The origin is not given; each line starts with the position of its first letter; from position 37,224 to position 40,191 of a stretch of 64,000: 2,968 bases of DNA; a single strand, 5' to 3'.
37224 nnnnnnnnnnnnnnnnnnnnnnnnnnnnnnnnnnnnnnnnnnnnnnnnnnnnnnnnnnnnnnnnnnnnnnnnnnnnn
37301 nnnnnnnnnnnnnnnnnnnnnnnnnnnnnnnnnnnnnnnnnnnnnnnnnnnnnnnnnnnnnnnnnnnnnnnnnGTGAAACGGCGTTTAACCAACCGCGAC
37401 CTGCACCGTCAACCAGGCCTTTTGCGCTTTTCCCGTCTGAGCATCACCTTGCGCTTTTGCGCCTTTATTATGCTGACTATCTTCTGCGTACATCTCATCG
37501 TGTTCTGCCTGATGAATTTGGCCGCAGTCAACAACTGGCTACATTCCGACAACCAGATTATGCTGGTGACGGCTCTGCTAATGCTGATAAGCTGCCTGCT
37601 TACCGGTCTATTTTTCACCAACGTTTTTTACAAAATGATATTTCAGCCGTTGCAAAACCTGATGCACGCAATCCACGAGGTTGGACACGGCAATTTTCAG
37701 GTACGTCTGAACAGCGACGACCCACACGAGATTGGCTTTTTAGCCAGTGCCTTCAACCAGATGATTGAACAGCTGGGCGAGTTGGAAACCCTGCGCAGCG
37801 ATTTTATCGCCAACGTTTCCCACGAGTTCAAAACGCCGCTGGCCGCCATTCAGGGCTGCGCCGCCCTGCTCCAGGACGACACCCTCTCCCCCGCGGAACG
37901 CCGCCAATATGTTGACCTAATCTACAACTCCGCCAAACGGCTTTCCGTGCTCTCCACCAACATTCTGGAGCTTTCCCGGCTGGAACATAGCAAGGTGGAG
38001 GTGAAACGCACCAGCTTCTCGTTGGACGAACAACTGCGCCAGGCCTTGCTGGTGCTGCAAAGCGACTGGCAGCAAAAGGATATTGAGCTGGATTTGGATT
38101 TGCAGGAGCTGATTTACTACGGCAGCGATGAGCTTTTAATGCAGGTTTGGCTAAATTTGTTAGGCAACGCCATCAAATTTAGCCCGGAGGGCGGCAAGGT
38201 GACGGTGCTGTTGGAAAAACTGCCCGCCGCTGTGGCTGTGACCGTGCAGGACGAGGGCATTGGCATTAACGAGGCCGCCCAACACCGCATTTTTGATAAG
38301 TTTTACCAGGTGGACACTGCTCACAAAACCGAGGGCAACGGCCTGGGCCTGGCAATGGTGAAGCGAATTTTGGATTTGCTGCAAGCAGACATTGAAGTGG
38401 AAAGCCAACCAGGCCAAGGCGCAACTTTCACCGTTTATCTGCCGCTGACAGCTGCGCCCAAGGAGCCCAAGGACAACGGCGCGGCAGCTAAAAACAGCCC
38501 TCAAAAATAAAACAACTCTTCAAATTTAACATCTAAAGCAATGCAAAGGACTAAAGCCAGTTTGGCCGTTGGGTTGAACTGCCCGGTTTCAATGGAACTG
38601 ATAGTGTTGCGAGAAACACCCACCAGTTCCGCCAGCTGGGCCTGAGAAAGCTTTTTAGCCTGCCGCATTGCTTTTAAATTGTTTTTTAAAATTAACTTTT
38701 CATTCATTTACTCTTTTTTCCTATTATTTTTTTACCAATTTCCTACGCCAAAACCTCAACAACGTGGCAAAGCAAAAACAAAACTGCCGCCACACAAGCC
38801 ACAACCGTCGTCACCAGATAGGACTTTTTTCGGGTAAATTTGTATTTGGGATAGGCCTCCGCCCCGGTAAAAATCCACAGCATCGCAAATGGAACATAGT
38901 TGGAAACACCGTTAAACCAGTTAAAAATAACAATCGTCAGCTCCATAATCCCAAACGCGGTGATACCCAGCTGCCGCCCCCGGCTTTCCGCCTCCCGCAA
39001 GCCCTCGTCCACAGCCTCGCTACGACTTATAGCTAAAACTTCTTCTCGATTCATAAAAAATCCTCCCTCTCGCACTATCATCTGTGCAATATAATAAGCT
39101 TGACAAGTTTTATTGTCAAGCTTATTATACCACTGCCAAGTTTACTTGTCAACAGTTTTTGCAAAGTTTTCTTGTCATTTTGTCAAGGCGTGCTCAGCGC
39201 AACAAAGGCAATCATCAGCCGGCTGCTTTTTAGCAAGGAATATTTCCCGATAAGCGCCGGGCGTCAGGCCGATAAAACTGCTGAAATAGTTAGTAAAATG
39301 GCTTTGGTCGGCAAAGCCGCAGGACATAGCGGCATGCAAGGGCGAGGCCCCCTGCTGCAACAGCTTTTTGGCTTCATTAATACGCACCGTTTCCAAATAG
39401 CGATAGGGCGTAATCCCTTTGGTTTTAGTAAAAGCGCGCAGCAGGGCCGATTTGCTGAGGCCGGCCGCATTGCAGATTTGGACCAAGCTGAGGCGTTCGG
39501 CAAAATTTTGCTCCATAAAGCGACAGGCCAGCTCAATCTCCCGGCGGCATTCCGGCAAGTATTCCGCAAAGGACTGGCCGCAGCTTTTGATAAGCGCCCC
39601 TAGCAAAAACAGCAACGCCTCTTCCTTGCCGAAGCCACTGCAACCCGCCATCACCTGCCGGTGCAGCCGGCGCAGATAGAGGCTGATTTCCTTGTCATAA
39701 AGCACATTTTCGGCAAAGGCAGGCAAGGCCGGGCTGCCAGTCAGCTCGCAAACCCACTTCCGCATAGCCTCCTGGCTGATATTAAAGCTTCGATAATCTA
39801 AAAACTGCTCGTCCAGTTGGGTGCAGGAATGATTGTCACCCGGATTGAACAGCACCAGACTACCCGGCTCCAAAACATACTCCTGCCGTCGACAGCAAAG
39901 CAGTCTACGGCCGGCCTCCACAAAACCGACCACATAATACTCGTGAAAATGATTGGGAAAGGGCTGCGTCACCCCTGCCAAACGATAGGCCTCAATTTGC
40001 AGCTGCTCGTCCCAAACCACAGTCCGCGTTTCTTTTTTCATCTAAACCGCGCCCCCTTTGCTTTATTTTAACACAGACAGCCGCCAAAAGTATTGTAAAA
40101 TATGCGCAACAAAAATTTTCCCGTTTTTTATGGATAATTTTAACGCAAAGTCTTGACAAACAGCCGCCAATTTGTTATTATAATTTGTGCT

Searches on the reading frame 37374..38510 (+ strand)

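Call 61: search_protein_families(library=pfam, proteins=[window:37374-38510:+], max_evalue=0.001)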
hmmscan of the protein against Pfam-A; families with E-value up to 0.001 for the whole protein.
window:37374-38510:+ (378 aa): 4 families
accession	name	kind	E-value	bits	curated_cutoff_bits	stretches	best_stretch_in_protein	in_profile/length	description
PF02518.31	HATPase_c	-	1e-29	103.6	26.4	1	253-359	4-110/111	Histidine kinase-, DNA gyrase B-, and HSP90-like ATPase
PF00512.31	HisKA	-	3.3e-19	69.1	26.9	1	141-205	2-65/66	His Kinase A (phospho-acceptor) domain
PF00672.30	HAMP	-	1.3e-11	45.1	25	1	86-134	3-51/53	HAMP domain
PF13581.12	HATPase_c_2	-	0.00042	20.8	27.4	1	265-338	42-114/127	Histidine kinase-like ATPase domain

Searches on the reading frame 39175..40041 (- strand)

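Call 37: search_protein_families(library=pfam, proteins=[window:39175-40041:-], max_evalue=0.001)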
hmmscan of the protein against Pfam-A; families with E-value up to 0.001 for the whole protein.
window:39175-40041:- (288 aa): 4 families
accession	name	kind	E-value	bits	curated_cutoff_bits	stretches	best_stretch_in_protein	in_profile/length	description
PF12833.13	HTH_18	-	9.1e-23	80.8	33.6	1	189-266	1-79/80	Helix-turn-helix domain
PF02311.25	AraC_binding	-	2e-19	70.1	21.1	1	17-147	5-134/135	AraC-like ligand binding domain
PF00165.29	HTH_AraC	-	4.1e-13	49.5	26.6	2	176-216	1-41/42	Bacterial regulatory helix-turn-helix proteins, AraC family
PF07883.17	Cupin_2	-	6.5e-06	26.2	27.2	1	28-73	11-56/70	Cupin domain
